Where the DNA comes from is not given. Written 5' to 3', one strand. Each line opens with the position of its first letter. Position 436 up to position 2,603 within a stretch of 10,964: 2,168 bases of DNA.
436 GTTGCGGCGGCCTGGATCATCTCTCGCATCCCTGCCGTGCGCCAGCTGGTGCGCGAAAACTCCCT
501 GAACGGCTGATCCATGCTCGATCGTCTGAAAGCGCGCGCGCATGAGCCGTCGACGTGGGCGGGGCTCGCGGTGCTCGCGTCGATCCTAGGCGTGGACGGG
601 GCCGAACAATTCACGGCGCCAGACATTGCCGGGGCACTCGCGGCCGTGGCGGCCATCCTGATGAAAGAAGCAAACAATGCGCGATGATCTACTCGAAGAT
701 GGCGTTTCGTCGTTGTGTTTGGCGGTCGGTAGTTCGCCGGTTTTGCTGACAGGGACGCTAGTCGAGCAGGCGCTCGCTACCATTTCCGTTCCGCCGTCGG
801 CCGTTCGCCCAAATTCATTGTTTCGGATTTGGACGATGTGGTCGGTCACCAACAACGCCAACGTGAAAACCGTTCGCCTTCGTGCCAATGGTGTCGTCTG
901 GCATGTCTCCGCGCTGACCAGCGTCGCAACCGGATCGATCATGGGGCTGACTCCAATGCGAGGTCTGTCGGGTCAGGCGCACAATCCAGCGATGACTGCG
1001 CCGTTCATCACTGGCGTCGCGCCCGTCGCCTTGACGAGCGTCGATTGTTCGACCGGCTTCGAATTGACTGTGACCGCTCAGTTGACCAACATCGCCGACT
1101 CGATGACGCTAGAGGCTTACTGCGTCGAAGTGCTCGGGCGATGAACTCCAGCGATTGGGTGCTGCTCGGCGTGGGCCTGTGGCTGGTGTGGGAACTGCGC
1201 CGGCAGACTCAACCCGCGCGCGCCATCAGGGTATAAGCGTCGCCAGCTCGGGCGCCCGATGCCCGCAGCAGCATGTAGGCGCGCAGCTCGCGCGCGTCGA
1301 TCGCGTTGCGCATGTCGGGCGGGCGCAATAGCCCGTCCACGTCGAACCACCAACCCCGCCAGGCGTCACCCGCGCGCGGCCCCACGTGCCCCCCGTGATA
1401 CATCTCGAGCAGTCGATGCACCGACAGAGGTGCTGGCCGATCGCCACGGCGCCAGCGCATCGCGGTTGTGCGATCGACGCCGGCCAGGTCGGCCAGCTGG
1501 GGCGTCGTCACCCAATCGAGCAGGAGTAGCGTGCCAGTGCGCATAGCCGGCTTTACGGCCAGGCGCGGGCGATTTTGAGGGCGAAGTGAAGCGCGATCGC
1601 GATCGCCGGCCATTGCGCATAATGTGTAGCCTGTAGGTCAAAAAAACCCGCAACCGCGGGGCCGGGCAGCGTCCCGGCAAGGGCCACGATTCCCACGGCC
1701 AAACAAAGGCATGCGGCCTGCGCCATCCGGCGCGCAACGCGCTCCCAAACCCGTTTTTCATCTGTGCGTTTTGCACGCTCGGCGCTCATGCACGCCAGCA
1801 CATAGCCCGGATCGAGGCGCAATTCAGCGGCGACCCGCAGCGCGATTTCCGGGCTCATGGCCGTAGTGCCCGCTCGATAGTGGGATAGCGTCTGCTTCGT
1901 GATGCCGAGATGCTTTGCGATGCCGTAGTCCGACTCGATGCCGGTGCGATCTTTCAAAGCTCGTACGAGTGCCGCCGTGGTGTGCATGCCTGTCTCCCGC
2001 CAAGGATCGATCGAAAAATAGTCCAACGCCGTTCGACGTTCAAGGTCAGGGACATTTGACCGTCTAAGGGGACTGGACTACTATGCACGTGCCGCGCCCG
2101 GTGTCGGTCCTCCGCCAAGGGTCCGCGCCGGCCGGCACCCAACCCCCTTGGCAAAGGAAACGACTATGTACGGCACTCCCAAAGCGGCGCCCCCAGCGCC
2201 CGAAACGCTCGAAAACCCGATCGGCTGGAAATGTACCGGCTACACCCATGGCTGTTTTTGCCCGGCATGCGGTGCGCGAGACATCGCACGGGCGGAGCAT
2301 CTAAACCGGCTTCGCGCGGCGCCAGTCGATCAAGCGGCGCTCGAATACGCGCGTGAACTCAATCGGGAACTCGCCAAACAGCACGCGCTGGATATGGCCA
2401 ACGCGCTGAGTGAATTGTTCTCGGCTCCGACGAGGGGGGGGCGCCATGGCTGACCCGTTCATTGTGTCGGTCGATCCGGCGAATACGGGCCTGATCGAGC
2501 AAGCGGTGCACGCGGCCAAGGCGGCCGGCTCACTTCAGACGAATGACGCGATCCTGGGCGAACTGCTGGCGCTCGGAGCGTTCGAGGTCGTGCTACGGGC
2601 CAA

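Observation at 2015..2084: Mirror-image divergent promoter pair forming a 70-bp imperfect palindrome (genetic switch)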

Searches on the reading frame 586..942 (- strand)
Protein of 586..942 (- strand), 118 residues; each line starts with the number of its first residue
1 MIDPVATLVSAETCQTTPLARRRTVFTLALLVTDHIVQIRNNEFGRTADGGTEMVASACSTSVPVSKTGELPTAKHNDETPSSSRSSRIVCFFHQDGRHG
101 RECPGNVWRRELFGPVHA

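Call 67: search_protein_families(library=pfam, max_evalue=1, proteins=[window:586-942:-])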
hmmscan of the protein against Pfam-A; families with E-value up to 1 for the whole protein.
window:586-942:- (118 aa): 1 family
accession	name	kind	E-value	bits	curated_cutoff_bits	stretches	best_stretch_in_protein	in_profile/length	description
PF11519.13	DUF3222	-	0.19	12.2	25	1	47-81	26-58/75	Protein of unknown function (DUF3222)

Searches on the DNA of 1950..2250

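Call 74: search_rna_families(source=window, start=1950, end=2250, threshold=evalue, max_evalue=10)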
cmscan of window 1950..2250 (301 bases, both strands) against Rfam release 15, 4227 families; matches with E-value up to 10: 2.
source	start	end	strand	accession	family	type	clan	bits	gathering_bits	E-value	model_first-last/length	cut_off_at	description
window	2075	2196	+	RF02131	GNAS-AS1_5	Gene; lncRNA;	-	23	70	1.4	1-124/124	no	GNAS antisense RNA 1 conserved region 5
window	2114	2152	-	RF02487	GlsR24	Gene; snRNA; snoRNA; HACA-box;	-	11.2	100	2.3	102-141/147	no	Small nucleolar RNA GlsR24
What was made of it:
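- On Any described RNA family (Rfam 15): Only chance-level matches at E > 1 in 1950-2250 (call 74).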

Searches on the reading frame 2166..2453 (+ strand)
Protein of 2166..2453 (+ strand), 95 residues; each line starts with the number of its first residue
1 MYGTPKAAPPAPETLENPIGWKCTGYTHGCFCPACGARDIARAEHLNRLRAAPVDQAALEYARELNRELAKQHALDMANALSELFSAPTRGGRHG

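Call 8: search_protein_families(library=pfam, max_evalue=0.01, proteins=[window:2166-2453:+])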
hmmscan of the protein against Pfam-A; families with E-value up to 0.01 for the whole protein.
window:2166-2453:+ (95 aa): 0 families

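Call 9: search_protein_families(library=phrogs, max_evalue=0.01, proteins=[window:2166-2453:+])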
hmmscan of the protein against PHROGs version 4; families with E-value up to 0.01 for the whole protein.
window:2166-2453:+ (95 aa): 0 families

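Call 67: search_protein_families(library=pfam, max_evalue=1, proteins=[window:2166-2453:+])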
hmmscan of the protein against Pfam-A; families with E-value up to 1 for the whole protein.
window:2166-2453:+ (95 aa): 0 families
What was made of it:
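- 2166..2453 (+): First rightward gene, a 95-aa Cys/His-rich protein with the motif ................. It matches no known family. Calls 8 and 67 (no Pfam match).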
